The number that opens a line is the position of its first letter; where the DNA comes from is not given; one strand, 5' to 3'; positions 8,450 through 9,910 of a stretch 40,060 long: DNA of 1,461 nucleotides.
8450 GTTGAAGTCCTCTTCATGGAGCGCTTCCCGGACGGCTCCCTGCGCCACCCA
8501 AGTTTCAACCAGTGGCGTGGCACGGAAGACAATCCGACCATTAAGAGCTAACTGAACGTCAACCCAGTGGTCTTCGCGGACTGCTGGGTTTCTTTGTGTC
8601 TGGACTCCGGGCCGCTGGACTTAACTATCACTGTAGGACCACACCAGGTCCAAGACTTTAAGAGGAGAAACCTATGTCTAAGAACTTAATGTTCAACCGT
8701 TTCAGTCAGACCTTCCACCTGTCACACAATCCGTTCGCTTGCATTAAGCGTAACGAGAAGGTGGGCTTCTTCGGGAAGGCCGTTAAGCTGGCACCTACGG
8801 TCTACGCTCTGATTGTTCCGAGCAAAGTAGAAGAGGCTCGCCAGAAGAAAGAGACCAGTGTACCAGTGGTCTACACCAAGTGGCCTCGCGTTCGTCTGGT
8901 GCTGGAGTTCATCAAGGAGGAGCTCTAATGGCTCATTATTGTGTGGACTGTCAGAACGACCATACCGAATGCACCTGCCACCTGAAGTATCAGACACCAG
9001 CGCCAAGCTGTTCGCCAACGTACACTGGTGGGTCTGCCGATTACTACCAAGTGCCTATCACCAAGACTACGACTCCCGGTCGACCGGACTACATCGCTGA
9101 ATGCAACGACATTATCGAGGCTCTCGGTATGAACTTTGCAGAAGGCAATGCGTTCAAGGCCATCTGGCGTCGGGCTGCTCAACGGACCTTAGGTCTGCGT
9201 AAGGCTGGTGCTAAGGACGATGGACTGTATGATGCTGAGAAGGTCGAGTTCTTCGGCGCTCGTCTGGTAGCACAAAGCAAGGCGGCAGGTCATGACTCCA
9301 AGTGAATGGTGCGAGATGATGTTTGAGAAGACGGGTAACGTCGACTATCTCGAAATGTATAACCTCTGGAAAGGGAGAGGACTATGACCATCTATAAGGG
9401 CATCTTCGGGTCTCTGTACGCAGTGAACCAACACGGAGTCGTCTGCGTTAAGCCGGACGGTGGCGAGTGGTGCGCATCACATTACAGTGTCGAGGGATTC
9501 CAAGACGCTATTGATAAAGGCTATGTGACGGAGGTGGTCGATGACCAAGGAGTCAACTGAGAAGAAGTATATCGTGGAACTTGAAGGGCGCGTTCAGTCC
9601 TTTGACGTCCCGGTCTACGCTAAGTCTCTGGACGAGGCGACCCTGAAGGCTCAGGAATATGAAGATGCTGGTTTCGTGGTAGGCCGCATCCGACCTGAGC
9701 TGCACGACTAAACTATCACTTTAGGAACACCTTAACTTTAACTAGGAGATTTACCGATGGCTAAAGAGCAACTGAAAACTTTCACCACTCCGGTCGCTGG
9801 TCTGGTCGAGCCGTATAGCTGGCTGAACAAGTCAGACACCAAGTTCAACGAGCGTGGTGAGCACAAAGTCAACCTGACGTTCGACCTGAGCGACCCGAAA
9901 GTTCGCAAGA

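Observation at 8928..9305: DUF3310-like protein at the gene 1.7 position, shorter than T7 nucleotide kinase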

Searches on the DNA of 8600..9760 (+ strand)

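Call 5: search_dna_similar(query=window:8600-9760:+, collection=phages, mode=near, max_rows=25)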
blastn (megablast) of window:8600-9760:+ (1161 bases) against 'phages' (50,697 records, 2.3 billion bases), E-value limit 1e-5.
Records with a match: 141; places in all: 142; records where one place covers at least 80% of the query: 1.
Best place of each record, by identity: 90-95% 22; 80-90% 118; 60-80% 1.
By first word of the organism name: Escherichia 47; Salmonella 36; Enterobacter 18; Kayfunavirus 11; Citrobacter 7; Shigella 6; Cronobacter 5; Klebsiella 2; Bacteriophage 2; Staphylococcus 1; and 6 more.
By host as written in the record: Escherichia coli 22; Salmonella enterica subsp. enterica serovar Typhi 21; - 20; Salmonella enterica subsp. enterica serovar Typhi strain BRD948 9; Enterobacter cloacae 7; Citrobacter rodentium 4; Shigella flexneri KCTC 22192 3; Citrobacter freundii CF3 3; and 39 more.
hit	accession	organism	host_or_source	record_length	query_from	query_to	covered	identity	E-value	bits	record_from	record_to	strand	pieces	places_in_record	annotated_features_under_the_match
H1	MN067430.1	Escherichia phage vB_EcoP-Ro103C3lw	Escherichia coli O103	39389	64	1156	94%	89.9%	0e+0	1402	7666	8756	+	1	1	hypothetical protein (x2) | putative PTS sucrose transporter subunit IIABC | host RNA polymerase inhibitor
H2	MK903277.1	Escherichia phage Pisces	Escherichia coli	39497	21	1161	76%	94.6%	0e+0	1362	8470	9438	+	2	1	hypothetical protein (x3) | bacterial RNA polymerase inhibitor | ribosome_binding_site (x5) | ssDNA binding protein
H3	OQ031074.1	Shigella phage SFP21A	Shigella flexneri KCTC 22192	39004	71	1161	69%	87.6%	6e-96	921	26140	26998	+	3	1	hypothetical protein (x2) | host RNA polymerase inhibitor | ssDNA-binding protein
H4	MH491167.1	Cronobacter phage GW1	Cronobacter turicensis cro1541A1-1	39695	64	704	55%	93.0%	0e+0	935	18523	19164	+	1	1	hypothetical protein (x2)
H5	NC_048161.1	Cronobacter phage GW1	Cronobacter turicensis cro1541A1-1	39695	64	704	55%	93.0%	0e+0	935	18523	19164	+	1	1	hypothetical protein (x2)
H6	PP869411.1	Enterobacter phage vB_EclP_26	Enterobacter cloacae 26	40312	19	790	59%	86.3%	5e-117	745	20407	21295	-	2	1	hypothetical protein (x2) | host RNA polymerase inhibitor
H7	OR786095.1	Staphylococcus phage MBBL139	Staphylococcus aureus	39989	63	1161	56%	90.2%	3e-158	849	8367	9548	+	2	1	hypothetical protein (x5)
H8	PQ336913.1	Salmonella phage CHRF_30116.1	Salmonella enterica subsp. enterica ...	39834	71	1161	56%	88.2%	3e-138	778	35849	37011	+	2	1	nucleotide kinase | hypothetical protein (x3) | RNA polymerase inhibitor | ssDNA binding protein and ssDNA annealing protein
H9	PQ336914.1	Salmonella phage CHRF_30116.2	Salmonella enterica subsp. enterica ...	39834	71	1161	56%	88.2%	3e-138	778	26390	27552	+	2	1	nucleotide kinase | hypothetical protein (x3) | RNA polymerase inhibitor | ssDNA binding protein and ssDNA annealing protein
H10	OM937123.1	Escherichia phage CY1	Escherichia coli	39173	71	1100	57%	84.6%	5e-107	651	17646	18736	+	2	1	hypothetical protein (x3) | host RNA polymerase inhibitor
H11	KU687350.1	Citrobacter phage SH4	Citrobacter freundii CF3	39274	18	1161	49%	92.2%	7e-145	812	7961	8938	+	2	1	hypothetical protein (x2) | bacterial RNA polymerase inhibitor | helix-destabilizing protein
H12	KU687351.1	Citrobacter phage SH5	Citrobacter freundii CF3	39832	18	1161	49%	92.2%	7e-145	812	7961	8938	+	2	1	hypothetical protein (x2) | bacterial RNA polymerase inhibitor | helix-destabilizing protein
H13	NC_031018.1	Citrobacter phage SH4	Citrobacter freundii CF3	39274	18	1161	49%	92.2%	7e-145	812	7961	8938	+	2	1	nucleotide kinase | hypothetical protein | RNA polymerase inhibitor | Gp2.5-like ssDNA binding protein and ssDNA annealing protein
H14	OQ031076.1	Shigella phage SFP20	Shigella flexneri KCTC 22192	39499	497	1161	57%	78.8%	2e-116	425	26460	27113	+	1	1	host RNA polymerase inhibitor | helix-destabilizing protein | endonuclease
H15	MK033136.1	Enterobacter phage EcpYZU01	Enterobacter cloacae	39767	71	1127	53%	84.4%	5e-97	600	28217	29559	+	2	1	record has no annotation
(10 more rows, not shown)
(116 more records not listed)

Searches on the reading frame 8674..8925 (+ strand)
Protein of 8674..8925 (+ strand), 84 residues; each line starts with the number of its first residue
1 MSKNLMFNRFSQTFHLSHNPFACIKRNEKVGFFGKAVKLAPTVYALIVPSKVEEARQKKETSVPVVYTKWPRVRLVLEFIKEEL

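Call 3: search_protein_families(library=pfam, proteins=[window:8674-8925:+], max_evalue=1)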
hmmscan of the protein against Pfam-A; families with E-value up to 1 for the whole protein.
window:8674-8925:+ (84 aa): 0 families

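Call 4: search_protein_families(library=phrogs, proteins=[window:8674-8925:+], max_evalue=0.01)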
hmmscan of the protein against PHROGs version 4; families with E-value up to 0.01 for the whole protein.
window:8674-8925:+ (84 aa): 1 family
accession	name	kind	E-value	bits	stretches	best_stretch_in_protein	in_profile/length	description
phrog_1777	-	unknown function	1.2e-29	103.5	1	3-83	2-85/86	-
